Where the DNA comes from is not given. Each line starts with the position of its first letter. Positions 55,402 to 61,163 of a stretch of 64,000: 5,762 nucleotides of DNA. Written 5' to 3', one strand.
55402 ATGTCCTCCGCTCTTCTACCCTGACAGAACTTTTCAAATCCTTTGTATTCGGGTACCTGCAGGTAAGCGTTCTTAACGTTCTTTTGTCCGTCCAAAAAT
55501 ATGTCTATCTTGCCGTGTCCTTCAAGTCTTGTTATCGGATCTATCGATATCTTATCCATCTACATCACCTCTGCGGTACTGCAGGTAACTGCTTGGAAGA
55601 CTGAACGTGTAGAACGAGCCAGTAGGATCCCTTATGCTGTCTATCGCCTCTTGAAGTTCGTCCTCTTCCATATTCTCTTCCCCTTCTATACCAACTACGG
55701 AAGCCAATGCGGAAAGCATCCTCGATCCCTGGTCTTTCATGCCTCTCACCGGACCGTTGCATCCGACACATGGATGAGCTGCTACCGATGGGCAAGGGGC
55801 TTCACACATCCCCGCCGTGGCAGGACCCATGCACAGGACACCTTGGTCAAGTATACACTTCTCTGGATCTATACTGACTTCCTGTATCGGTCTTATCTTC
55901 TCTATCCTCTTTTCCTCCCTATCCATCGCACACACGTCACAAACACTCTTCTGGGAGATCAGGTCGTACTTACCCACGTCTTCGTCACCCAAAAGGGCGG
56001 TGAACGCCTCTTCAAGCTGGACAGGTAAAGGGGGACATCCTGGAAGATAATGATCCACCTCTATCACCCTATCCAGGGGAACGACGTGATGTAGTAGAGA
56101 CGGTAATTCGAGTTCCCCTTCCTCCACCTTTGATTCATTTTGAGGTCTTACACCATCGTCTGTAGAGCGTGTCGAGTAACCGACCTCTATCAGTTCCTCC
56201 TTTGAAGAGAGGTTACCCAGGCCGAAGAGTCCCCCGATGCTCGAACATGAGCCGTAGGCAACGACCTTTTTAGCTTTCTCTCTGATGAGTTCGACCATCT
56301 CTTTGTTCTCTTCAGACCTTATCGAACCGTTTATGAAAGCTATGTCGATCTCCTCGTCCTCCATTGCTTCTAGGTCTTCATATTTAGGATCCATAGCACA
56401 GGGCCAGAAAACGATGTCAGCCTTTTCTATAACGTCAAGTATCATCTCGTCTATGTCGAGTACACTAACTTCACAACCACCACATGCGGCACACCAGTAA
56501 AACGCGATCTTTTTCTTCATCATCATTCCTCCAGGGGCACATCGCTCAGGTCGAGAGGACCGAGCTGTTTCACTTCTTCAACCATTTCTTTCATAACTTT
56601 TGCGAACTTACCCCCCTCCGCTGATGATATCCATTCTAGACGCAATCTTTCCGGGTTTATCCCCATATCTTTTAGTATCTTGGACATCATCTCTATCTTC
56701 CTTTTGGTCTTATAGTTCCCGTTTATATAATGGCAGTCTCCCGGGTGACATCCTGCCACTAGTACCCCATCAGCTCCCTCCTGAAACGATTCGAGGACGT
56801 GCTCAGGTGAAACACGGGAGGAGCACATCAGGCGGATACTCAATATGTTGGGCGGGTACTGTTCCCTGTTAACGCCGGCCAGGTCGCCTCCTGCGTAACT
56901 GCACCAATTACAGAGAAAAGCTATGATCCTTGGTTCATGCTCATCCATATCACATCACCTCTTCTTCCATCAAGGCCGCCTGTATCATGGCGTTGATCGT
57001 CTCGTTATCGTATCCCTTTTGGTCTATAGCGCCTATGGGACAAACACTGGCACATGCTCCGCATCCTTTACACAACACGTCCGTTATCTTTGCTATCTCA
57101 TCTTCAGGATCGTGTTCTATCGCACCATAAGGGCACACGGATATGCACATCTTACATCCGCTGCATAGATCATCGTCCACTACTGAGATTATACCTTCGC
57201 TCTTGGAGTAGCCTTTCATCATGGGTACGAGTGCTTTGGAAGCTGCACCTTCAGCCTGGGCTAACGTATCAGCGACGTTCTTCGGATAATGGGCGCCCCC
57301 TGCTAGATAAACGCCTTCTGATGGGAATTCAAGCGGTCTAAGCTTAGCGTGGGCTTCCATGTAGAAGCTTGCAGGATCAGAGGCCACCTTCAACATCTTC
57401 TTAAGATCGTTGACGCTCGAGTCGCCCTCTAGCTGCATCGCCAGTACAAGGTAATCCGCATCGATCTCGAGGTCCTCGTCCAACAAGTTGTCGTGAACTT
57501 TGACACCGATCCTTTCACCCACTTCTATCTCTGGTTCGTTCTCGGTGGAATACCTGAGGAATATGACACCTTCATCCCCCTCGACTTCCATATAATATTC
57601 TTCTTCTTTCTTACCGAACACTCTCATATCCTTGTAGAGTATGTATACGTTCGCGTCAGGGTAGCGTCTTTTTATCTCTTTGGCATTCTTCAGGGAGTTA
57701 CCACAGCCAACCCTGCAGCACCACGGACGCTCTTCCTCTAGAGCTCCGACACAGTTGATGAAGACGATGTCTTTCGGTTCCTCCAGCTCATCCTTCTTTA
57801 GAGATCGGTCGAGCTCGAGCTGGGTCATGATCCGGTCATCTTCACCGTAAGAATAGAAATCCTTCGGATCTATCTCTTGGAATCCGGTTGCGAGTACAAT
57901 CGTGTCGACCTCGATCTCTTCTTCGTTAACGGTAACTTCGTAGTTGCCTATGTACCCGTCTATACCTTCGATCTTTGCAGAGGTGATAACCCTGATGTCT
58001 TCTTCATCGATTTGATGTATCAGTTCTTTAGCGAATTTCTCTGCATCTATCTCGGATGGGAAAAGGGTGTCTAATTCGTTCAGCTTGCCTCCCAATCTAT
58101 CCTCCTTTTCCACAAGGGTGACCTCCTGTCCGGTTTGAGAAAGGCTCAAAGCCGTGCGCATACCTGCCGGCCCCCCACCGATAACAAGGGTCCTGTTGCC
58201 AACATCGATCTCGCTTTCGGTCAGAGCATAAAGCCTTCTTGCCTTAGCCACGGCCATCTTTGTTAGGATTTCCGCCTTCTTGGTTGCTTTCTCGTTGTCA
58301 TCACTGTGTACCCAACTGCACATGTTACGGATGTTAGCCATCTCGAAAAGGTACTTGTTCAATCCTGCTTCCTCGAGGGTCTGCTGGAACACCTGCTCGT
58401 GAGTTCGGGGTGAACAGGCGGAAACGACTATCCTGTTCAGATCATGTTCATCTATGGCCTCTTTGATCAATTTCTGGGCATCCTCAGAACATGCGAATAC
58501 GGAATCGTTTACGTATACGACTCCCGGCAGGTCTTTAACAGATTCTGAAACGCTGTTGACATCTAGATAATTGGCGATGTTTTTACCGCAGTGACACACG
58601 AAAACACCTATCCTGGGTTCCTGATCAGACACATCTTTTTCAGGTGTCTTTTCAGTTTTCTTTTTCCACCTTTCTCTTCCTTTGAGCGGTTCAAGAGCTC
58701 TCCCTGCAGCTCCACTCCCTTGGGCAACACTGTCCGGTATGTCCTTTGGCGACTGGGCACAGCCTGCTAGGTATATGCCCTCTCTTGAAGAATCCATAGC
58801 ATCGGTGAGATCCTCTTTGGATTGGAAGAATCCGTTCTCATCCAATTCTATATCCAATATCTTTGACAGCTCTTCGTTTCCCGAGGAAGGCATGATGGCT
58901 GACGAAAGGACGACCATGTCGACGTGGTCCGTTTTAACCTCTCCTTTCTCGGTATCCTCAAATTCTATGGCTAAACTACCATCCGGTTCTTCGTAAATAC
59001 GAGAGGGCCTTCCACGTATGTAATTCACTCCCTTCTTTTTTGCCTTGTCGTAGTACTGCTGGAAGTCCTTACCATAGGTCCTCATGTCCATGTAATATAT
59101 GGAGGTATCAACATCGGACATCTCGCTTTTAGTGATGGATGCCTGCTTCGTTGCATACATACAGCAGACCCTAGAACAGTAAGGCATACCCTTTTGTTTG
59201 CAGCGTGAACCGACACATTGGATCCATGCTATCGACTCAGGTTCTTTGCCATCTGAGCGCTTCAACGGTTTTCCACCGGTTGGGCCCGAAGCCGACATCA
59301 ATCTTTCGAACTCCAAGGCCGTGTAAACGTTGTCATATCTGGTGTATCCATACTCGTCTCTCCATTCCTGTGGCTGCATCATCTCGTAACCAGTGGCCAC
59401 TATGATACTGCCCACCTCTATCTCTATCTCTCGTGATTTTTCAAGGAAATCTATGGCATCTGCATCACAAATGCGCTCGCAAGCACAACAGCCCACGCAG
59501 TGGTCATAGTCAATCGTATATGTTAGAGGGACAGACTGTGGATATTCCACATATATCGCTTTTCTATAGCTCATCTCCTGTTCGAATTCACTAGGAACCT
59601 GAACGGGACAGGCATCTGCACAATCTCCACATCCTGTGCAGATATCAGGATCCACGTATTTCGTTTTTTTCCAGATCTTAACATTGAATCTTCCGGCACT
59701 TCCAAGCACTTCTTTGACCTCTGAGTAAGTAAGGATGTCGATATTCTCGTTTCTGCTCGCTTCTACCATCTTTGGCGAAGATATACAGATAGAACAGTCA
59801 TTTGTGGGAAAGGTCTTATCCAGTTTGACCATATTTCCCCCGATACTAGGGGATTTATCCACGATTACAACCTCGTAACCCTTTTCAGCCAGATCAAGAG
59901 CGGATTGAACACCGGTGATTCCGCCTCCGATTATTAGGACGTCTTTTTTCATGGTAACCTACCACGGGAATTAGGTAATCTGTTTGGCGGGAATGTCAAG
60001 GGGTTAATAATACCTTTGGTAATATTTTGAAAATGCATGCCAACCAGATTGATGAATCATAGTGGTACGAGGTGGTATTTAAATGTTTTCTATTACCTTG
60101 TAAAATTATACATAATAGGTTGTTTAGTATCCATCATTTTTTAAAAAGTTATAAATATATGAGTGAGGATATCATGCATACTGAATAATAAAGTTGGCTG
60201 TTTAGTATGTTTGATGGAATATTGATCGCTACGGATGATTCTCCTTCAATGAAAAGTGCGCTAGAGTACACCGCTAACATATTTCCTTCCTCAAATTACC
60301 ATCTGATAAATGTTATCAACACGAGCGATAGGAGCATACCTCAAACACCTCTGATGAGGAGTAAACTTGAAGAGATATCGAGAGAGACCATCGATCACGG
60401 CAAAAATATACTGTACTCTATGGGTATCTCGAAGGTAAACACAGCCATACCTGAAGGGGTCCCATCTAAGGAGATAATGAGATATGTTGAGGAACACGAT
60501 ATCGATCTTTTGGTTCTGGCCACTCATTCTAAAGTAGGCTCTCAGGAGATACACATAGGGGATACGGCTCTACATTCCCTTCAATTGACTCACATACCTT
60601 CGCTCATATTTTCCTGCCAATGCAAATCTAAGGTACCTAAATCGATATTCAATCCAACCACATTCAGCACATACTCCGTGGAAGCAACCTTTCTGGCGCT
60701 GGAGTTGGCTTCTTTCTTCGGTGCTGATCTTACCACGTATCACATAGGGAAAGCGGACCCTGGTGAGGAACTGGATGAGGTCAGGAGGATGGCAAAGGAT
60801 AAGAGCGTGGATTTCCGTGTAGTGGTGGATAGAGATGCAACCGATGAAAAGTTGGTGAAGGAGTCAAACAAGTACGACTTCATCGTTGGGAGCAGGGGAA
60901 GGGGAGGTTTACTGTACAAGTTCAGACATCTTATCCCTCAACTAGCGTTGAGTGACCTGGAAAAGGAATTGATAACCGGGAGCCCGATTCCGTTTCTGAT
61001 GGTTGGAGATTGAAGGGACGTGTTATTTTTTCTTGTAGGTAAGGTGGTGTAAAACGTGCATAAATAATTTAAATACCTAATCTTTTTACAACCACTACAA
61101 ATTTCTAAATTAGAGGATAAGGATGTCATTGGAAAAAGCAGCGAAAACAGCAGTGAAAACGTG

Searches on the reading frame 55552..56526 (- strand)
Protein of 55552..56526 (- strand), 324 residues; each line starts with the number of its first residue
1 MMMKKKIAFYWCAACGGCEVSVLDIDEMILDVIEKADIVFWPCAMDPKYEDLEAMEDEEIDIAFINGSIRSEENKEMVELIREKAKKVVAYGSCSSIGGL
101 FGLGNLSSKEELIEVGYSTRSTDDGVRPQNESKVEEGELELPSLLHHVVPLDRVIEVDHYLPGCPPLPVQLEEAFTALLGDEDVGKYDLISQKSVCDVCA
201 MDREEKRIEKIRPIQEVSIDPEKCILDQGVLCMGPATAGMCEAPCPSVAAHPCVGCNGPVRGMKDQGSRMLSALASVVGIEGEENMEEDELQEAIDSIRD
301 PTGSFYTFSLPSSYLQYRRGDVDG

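Call 81: search_protein_families(library=pfam, proteins=[window:55552-56526:-], max_evalue=0.0001)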
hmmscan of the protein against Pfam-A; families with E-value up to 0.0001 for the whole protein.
window:55552-56526:- (324 aa): 1 family
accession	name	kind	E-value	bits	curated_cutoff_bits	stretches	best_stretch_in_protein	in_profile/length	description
PF01058.29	Oxidored_q6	-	4.9e-26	91.4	27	1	15-177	1-127/128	NADH ubiquinone oxidoreductase, 20 Kd subunit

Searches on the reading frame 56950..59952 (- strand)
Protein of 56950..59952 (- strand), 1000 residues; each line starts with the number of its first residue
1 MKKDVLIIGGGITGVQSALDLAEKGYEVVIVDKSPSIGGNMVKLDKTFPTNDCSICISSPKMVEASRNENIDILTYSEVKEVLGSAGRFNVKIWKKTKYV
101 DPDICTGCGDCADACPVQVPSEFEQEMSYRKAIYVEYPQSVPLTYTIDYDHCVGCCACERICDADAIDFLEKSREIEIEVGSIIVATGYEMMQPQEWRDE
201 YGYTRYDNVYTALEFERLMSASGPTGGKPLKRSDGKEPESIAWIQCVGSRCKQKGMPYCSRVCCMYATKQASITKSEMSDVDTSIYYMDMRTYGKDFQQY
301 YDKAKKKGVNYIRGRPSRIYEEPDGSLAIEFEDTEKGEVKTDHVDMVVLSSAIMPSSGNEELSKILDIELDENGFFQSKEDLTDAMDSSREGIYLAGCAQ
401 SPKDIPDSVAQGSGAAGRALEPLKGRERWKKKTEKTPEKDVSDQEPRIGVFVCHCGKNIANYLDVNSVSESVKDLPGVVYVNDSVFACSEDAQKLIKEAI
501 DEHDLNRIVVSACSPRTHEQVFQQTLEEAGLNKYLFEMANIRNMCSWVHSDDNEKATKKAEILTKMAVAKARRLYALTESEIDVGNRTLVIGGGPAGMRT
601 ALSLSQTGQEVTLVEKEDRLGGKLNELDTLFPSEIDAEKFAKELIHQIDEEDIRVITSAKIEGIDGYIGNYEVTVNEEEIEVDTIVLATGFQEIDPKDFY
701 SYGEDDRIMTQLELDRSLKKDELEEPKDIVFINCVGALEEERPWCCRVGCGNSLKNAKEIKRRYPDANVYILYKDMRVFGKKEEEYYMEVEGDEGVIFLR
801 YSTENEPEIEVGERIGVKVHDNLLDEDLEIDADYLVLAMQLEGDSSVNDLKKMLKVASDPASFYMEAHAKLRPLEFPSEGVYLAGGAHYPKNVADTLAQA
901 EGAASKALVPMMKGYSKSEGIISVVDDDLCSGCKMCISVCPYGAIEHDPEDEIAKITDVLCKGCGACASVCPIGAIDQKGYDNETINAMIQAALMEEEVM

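Call 81: search_protein_families(library=pfam, proteins=[window:56950-59952:-], max_evalue=0.0001)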
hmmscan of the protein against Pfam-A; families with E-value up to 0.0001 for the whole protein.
window:56950-59952:- (1000 aa): 27 families (the best 25 are shown)
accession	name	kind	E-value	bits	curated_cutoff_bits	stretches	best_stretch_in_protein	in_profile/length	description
PF07992.20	Pyr_redox_2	-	1e-27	97.8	26.1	2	588-839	3-235/291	Pyridine nucleotide-disulphide oxidoreductase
PF00037.32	Fer4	-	8.3e-23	79.7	21.1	3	924-946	2-24/24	4Fe-4S binding domain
PF01266.30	DAO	-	4.7e-21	76.1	27.9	2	4-39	1-37/353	FAD dependent oxidoreductase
PF12838.12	Fer4_7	-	1.4e-17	64.3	27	2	930-975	2-52/52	4Fe-4S dicluster domain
PF03486.20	HI0933_like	-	3.1e-17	63.3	50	1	588-624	3-39/244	HI0933-like protein Rossmann domain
PF12831.13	FAD_oxidored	-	1.4e-16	61.3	27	2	4-42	1-39/416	FAD dependent oxidoreductase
PF13450.12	NAD_binding_8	-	1.5e-15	57.6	21.9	2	590-624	1-35/68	NAD(P)-binding Rossmann-like domain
PF00890.30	FAD_binding_2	-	1.5e-14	54.4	20.4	2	589-623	3-37/414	FAD binding domain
PF13738.12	Pyr_redox_3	-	2.9e-14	53.5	30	1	585-692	164-268/305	Pyridine nucleotide-disulphide oxidoreductase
PF00070.33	Pyr_redox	-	9.8e-14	52.1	22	1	587-667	1-69/82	Pyridine nucleotide-disulphide oxidoreductase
PF12837.12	Fer4_6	-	1.8e-13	50.1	25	2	99-120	3-24/24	4Fe-4S binding domain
PF13237.11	Fer4_10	-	3.9e-13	49.6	25.5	2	924-972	3-53/53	4Fe-4S dicluster domain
PF13187.11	Fer4_9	-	9.3e-12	45.2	27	2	930-976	2-52/52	4Fe-4S dicluster domain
PF13484.11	Fer4_16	-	7.8e-11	43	30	0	961-983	2-23/66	4Fe-4S double cluster binding domain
PF14697.11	Fer4_21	-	1.1e-10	41.9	35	1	924-976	2-57/59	4Fe-4S dicluster domain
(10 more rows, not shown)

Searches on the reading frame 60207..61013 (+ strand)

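Call 81: search_protein_families(library=pfam, proteins=[window:60207-61013:+], max_evalue=0.0001)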
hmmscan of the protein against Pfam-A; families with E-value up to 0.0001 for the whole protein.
window:60207-61013:+ (268 aa): 1 family
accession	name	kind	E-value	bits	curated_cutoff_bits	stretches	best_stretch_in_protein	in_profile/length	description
PF00582.32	Usp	-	1.4e-16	61.7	24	1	1-134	1-139/141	Universal stress protein family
